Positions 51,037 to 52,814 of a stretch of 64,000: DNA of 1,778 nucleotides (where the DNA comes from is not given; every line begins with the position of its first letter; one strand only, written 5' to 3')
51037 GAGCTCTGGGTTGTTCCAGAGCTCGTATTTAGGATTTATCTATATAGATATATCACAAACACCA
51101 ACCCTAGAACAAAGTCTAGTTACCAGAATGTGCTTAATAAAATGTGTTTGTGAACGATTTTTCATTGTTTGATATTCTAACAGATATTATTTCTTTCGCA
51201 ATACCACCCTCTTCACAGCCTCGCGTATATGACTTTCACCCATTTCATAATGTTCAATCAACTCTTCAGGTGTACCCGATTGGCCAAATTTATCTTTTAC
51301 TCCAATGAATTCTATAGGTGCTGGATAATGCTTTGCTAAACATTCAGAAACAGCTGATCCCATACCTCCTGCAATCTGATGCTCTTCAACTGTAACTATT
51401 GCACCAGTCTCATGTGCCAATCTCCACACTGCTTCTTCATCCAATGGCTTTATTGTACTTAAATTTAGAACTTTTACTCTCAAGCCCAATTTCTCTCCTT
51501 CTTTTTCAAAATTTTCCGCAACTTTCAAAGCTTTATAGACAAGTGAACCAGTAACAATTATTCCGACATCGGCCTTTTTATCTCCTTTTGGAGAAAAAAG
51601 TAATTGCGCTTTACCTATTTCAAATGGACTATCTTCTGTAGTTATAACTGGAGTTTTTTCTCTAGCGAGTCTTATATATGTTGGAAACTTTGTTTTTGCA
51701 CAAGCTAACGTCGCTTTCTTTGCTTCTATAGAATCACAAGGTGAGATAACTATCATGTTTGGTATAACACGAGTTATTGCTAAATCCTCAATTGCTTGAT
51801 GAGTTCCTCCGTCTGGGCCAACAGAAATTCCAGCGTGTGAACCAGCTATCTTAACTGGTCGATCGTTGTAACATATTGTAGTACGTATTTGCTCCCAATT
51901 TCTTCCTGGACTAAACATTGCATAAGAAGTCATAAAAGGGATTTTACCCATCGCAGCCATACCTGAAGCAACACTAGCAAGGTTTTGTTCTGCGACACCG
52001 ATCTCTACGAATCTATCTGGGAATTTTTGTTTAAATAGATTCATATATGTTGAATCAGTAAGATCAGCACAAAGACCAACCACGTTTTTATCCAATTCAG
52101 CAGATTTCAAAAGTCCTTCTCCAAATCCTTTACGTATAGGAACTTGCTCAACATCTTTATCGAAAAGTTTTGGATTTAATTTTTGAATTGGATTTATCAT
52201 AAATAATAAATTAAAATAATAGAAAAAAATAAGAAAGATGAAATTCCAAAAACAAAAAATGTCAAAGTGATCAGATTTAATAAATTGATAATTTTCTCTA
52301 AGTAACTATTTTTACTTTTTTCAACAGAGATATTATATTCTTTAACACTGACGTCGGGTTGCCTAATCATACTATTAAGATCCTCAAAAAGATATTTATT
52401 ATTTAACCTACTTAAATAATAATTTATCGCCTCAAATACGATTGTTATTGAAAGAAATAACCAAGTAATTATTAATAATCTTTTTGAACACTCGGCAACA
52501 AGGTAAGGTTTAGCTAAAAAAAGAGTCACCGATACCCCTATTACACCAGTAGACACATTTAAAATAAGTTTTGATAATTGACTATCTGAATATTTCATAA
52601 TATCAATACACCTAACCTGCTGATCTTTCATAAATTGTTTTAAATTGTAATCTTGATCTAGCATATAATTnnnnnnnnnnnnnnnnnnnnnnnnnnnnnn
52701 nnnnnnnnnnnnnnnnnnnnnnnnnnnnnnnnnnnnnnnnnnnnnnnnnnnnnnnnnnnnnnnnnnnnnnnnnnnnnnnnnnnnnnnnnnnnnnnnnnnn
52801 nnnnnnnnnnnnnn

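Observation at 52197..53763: DinD/RhuM-like gene plus two small membrane proteins inserted between the split transketolase genes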

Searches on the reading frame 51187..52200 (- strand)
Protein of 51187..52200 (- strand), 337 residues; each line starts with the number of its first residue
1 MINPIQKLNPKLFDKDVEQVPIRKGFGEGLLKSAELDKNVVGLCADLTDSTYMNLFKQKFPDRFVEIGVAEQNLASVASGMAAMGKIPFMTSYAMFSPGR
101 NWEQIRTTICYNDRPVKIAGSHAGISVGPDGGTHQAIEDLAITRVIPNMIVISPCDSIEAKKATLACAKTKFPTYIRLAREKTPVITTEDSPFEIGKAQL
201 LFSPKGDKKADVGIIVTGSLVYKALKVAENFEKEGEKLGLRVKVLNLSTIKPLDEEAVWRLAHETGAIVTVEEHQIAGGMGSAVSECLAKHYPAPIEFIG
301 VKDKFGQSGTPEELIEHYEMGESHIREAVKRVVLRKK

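Call 3: search_protein_families(library=pfam, proteins=[window:51187-52200:-], max_evalue=0.01)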
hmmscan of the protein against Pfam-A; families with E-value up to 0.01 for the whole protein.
window:51187-52200:- (337 aa): 4 families
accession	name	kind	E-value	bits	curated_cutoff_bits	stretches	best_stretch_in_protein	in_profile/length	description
PF02779.29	Transket_pyr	-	1.6e-38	132.6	27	1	19-183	2-172/174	Transketolase, pyrimidine binding domain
PF02780.25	Transketolase_C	-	1.7e-24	86.5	25.9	1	208-325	8-124/124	Transketolase, C-terminal domain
PF17147.9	PFOR_II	-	2.6e-05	24.9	27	1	210-300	1-90/102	Pyruvate:ferredoxin oxidoreductase core domain II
PF22613.1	Transketolase_C_1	-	0.0005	20.7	27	1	207-320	9-112/113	Transketolase-like TK C-terminal domain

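Call 5: search_protein_families(library=ncbifam, proteins=[window:51187-52200:-], max_evalue=0.01)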
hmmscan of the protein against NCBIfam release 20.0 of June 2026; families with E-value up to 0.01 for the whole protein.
window:51187-52200:- (337 aa): 11 families
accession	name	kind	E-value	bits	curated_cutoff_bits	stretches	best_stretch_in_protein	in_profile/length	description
NF004559.0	PRK05899.2-5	equivalog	2.7e-87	293.5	488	1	17-333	315-624/627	transketolase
TIGR00204.1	dxs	equivalog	2.6e-55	188.1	465.95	1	23-331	313-613/616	1-deoxy-D-xylulose-5-phosphate synthase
NF004556.0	PRK05899.2-2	equivalog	3.8e-43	147.7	575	1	6-332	309-637/639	transketolase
NF003933.0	PRK05444.2-2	equivalog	1e-37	129.9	395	1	24-332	293-604/606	1-deoxy-D-xylulose-5-phosphate synthase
NF008968.0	PRK12315.1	subfamily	9.6e-34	116.6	510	1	27-332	286-580/582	1-deoxy-D-xylulose-5-phosphate synthase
TIGR00232.1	tktlase_bact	equivalog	9.1e-28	97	682.25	1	14-332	343-652/654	transketolase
NF004558.0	PRK05899.2-4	equivalog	1e-25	90.2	788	1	40-332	365-649/651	transketolase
NF006667.0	PRK09212.1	subfamily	2.2e-12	46.5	321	1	145-303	139-295/327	pyruvate dehydrogenase complex E1 component subunit beta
NF008854.0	PRK11892.1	equivalog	6.6e-11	41.5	454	1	144-290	276-417/464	pyruvate dehydrogenase complex E1 component subunit beta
NF006412.0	PRK08659.1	equivalog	0.0082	15.4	411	0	208-317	273-372/378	2-oxoacid:acceptor oxidoreductase subunit alpha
TIGR03710.1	OAFO_sf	subfamily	0.0085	14.7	482.75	0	205-274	459-523/561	2-oxoacid:acceptor oxidoreductase subunit alpha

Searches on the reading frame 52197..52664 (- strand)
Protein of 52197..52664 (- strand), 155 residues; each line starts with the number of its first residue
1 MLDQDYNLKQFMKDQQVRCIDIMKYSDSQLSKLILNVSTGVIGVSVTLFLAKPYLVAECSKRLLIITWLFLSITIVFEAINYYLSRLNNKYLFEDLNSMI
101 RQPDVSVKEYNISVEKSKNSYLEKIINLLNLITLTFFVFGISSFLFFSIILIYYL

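Call 3: search_protein_families(library=pfam, proteins=[window:52197-52664:-], max_evalue=0.01)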
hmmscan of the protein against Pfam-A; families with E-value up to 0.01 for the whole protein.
window:52197-52664:- (155 aa): 0 families

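Call 4: search_protein_families(library=padloc, proteins=[window:52197-52664:-], max_evalue=0.1)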
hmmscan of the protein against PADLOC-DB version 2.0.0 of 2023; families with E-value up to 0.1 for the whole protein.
window:52197-52664:- (155 aa): 1 family
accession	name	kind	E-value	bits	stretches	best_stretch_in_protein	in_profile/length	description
PDLC00668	Effector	-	0.0018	16.2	1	3-78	5-78/184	2TM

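Call 5: search_protein_families(library=ncbifam, proteins=[window:52197-52664:-], max_evalue=0.01)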
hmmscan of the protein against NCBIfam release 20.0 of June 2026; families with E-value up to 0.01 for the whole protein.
window:52197-52664:- (155 aa): 0 families

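Call 16: find_homologous_proteins(query=window:52197-52664:-, max_evalue=0.01)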
Query window:52197-52664:- (155 aa): 2 proteins with E <= 0.01 among 68 candidates.
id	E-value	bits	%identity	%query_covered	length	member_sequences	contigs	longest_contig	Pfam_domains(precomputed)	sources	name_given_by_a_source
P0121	5.8e-90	317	100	100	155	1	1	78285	-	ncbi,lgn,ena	-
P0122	2.7e-75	269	84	100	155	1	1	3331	-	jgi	-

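Call 18: find_encoding_contigs(protein=P0122, flank=5000, max_places=4)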
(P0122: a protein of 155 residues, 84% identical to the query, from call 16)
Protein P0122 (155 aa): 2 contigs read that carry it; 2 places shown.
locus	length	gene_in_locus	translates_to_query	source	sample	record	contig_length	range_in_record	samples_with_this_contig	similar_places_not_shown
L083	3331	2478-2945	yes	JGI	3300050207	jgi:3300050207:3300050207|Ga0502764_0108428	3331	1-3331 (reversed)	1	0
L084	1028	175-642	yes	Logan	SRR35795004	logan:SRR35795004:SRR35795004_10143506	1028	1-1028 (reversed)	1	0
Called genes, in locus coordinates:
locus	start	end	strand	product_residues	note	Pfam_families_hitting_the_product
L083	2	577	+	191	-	?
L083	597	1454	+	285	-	PF13292:DXP_synthase_N (weak), PF00456:Transketolase_N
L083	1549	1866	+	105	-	PF05973:Gp49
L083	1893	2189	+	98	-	PF12844:HTH_19, PF13560:HTH_31, PF01381:HTH_3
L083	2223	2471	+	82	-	-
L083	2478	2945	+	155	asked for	-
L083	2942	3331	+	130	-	?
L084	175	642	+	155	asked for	-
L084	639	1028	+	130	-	?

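Call 81: search_protein_families(library=pfam, proteins=[window:52197-52664:-, P0122], max_evalue=10)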
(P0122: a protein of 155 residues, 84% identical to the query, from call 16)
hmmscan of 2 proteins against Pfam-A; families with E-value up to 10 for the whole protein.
window:52197-52664:- (155 aa): 0 families

P0122 (155 aa): 1 family
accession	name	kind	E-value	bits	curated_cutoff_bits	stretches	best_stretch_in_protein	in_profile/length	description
PF01529.25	DHHC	-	0.79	10.2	28.7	1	64-153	53-121/133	DHHC palmitoyltransferase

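Call 82: search_protein_families(library=padloc, proteins=[P0122, L083:1549-1866:+, L083:1893-2189:+], max_evalue=0.1)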
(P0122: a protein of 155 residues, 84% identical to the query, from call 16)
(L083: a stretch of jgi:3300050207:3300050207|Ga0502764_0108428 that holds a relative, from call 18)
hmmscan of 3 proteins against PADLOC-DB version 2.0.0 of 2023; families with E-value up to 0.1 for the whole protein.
P0122 (155 aa): 1 family
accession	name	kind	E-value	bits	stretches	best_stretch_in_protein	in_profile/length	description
PDLC00668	Effector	-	0.0006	17.7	1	2-90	4-89/184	2TM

L083:1549-1866:+ (105 aa): 1 family
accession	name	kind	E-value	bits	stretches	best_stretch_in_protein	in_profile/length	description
PDLC03897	NsnC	-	0.00013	19.8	1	10-103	209-296/298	-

L083:1893-2189:+ (98 aa): 26 families (the best 25 are shown)
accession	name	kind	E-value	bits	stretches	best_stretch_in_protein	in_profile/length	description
PDLC02926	HTH_VI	-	5e-13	47.1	1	40-98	2-60/92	-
PDLC03952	RmrA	-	3.8e-08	30.6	1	32-92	15-75/395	-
PDLC03947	RmrA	-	2.4e-07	28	1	42-92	14-64/383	-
PDLC04142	capH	-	2.7e-07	29.6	1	43-92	10-59/103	capH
PDLC03944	RmrA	-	7.5e-07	26.5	1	43-92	10-59/384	-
PDLC03949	RmrA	-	7.8e-07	26.3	1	44-94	7-57/363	-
PDLC03955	RmrA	-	1.3e-06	26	1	42-93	23-74/371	-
PDLC03954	RmrA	-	4.4e-06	23.9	1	43-95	14-66/380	-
PDLC03951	RmrA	-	1.5e-05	22.2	1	43-94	12-63/400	-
PDLC04760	PDC-M64C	-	2.3e-05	22.7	1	37-95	24-82/93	-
PDLC03665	Control_protein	-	2.4e-05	22.5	1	42-96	11-66/77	control protein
PDLC03946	RmrA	-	3.6e-05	20.7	1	44-92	7-55/357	-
PDLC03948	RmrA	-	4.7e-05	20.4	1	43-93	12-62/397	-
PDLC03956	RmrA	-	9.7e-05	19.6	1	42-93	11-63/399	-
PDLC04757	PDC-M64B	-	0.00025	19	1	44-95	34-85/128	-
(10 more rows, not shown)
